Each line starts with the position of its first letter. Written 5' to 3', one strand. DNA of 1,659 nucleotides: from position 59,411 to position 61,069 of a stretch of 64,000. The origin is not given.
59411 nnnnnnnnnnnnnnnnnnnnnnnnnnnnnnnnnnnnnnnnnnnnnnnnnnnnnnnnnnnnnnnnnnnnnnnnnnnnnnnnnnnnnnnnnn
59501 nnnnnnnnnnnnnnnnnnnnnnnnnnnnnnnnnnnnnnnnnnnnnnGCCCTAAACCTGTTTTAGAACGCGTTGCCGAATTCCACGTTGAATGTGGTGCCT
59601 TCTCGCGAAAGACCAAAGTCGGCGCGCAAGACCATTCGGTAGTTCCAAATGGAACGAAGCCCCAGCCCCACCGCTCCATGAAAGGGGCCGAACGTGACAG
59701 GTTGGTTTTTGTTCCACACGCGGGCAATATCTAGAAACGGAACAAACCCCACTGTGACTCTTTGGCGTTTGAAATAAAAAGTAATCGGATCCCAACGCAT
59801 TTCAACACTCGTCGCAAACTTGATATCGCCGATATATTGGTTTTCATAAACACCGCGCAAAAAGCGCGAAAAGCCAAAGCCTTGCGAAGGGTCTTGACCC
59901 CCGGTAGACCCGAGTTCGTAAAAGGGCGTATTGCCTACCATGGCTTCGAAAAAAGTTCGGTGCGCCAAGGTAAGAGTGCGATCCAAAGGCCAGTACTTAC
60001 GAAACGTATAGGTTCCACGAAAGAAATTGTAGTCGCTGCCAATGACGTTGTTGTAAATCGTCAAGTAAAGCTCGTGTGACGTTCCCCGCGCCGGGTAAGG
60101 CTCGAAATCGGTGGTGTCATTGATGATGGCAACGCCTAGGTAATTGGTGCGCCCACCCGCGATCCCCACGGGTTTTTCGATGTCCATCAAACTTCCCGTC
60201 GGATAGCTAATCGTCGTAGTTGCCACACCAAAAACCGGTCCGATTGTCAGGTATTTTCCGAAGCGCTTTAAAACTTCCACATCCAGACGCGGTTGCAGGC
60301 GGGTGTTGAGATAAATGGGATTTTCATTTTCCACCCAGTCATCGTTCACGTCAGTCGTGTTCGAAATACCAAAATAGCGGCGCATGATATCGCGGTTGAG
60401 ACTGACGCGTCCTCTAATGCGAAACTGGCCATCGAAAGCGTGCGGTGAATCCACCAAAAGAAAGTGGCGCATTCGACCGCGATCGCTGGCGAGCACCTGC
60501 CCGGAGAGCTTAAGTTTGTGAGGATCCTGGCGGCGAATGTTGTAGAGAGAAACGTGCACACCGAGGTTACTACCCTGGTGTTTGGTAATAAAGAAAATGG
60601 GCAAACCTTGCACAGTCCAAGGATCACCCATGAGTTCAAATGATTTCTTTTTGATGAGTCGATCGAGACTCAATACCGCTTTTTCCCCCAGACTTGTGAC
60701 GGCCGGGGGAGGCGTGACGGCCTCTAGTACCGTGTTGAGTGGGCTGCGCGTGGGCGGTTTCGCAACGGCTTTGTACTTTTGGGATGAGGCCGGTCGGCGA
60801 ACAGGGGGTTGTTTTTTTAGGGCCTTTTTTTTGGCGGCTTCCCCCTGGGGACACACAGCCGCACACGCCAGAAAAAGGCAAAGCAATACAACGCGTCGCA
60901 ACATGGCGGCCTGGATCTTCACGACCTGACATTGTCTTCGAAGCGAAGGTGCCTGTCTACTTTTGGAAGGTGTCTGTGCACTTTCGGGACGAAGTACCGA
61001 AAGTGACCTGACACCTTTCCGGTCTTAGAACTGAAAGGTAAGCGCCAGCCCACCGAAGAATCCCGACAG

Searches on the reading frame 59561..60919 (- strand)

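Call 76: search_protein_families(library=ncbifam, proteins=[window:59561-60919:-], max_evalue=0.00001)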
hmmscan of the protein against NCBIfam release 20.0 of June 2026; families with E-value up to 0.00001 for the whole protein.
window:59561-60919:- (452 aa): 2 families
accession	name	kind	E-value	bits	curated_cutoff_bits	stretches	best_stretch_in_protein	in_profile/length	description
NF047779.1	Omp85_fam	subfamily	1.3e-66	225.9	200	2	248-452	214-423/423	Omp85 family outer membrane protein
TIGR03303.1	OM_YaeT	equivalog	5.9e-10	38.1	297.15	1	257-422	532-706/741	outer membrane protein assembly factor BamA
